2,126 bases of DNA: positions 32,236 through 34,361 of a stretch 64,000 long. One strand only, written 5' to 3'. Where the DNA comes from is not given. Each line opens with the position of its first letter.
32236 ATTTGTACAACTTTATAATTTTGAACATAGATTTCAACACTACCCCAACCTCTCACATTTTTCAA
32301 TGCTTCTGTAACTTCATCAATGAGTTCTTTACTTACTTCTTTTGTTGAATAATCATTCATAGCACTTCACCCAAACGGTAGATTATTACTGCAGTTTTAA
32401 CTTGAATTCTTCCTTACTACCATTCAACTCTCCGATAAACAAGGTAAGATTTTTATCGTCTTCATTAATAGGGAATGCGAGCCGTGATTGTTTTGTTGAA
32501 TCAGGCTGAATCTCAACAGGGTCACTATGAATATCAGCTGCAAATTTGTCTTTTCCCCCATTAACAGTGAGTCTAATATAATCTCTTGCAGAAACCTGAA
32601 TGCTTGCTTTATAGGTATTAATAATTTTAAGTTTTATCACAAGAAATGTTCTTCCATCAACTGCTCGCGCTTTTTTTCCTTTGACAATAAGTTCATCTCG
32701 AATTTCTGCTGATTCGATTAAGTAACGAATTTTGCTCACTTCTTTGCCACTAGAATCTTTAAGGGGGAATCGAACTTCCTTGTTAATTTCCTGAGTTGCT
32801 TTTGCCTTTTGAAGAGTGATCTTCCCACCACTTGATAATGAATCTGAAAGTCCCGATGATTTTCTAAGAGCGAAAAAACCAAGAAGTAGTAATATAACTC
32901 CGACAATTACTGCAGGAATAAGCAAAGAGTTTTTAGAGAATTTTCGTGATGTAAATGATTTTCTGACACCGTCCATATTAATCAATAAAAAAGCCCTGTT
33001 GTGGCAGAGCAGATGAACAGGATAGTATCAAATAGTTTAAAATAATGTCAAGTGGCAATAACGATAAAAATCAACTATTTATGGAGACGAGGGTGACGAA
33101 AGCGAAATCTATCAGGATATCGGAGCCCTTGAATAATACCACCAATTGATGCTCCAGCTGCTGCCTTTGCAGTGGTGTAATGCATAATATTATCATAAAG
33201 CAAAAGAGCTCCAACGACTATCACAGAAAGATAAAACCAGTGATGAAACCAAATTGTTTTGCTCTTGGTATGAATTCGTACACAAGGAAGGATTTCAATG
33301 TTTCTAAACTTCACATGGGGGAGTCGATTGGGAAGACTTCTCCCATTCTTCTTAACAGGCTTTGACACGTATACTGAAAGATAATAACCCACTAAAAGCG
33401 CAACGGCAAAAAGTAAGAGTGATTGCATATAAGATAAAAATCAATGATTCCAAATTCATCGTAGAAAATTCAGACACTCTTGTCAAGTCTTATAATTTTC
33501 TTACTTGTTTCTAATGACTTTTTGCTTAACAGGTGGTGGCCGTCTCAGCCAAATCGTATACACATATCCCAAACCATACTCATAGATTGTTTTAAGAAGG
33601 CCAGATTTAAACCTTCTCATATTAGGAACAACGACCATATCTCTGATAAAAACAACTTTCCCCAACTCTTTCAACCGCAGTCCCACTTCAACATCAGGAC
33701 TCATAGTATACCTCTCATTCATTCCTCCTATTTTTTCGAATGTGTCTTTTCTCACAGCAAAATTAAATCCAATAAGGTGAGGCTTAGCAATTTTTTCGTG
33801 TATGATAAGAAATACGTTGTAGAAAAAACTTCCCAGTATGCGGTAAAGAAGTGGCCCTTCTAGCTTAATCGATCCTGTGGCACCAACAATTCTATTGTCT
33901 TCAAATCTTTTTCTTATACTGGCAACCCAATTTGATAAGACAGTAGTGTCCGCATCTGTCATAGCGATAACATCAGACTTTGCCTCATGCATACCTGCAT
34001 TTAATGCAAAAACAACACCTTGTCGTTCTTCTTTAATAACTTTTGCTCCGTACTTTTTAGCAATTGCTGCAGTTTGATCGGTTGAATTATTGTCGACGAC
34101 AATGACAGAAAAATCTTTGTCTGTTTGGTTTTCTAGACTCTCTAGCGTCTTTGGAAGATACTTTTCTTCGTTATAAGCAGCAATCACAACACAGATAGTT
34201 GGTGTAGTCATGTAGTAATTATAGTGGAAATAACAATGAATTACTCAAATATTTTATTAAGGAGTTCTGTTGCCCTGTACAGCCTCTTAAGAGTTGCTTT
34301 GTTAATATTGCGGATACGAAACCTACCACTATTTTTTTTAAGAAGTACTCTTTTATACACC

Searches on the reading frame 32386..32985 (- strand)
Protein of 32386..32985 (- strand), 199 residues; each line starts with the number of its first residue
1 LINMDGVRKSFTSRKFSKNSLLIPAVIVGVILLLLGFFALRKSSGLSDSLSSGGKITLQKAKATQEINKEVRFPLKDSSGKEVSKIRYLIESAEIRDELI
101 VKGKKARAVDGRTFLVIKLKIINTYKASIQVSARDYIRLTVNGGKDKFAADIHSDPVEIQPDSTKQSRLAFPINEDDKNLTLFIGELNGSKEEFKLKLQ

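Call 28: search_protein_families(library=pfam, proteins=[window:32386-32985:-], max_evalue=0.1)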
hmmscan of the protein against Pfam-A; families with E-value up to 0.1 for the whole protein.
window:32386-32985:- (199 aa): 3 families
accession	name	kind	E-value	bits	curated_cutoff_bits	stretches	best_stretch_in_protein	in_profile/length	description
PF11611.13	DUF4352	-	0.00013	22.7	25.9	1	105-187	28-116/122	Domain of unknown function (DUF4352)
PF16112.10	DUF4830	-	0.03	15.1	23.5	1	63-98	31-66/84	Domain of unknown function (DUF4830)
PF16729.10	DUF5067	-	0.038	14.4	27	0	101-182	31-122/126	Domain of unknown function (DUF5067)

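Call 68: search_solved_structures(query=window:32386-32985:-, max_evalue=1)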
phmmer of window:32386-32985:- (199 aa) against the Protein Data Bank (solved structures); distinct sequences matched with E-value up to 1: 1.
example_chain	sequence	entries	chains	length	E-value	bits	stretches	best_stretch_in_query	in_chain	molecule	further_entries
8fre_A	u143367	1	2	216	0.44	13.9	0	102-152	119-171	RBL4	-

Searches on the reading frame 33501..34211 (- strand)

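Call 28: search_protein_families(library=pfam, proteins=[window:33501-34211:-], max_evalue=0.1)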
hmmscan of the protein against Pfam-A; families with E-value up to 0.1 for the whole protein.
window:33501-34211:- (236 aa): 8 families
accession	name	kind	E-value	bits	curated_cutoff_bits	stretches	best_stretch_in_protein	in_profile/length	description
PF00535.33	Glycos_transf_2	-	1.3e-32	113.5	23.3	1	7-162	1-168/168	Glycosyl transferase family 2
PF13641.12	Glyco_tranf_2_3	-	9.4e-12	45.9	27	1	4-184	1-198/230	Glycosyltransferase like family 2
PF10111.15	Glyco_tranf_2_2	-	1.2e-06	28.7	27.3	1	8-96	2-99/276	Glycosyltransferase like family 2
PF13506.12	Glyco_transf_21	-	1.5e-05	25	21.7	1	67-196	19-153/174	Glycosyl transferase family 21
PF13632.12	Glyco_trans_2_3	-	0.00036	20.8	27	1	82-189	2-115/198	Glycosyl transferase family group 2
PF13704.12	Glyco_tranf_2_4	-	0.0075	17.2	27.5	1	14-61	2-47/98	Glycosyl transferase family 2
PF02709.20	Glyco_transf_7C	-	0.011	15.9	23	1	138-169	11-42/78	N-terminal domain of galactosyltransferase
PF04536.20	TPM_phosphatase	-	0.025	15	22.1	1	15-73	12-73/125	TPM domain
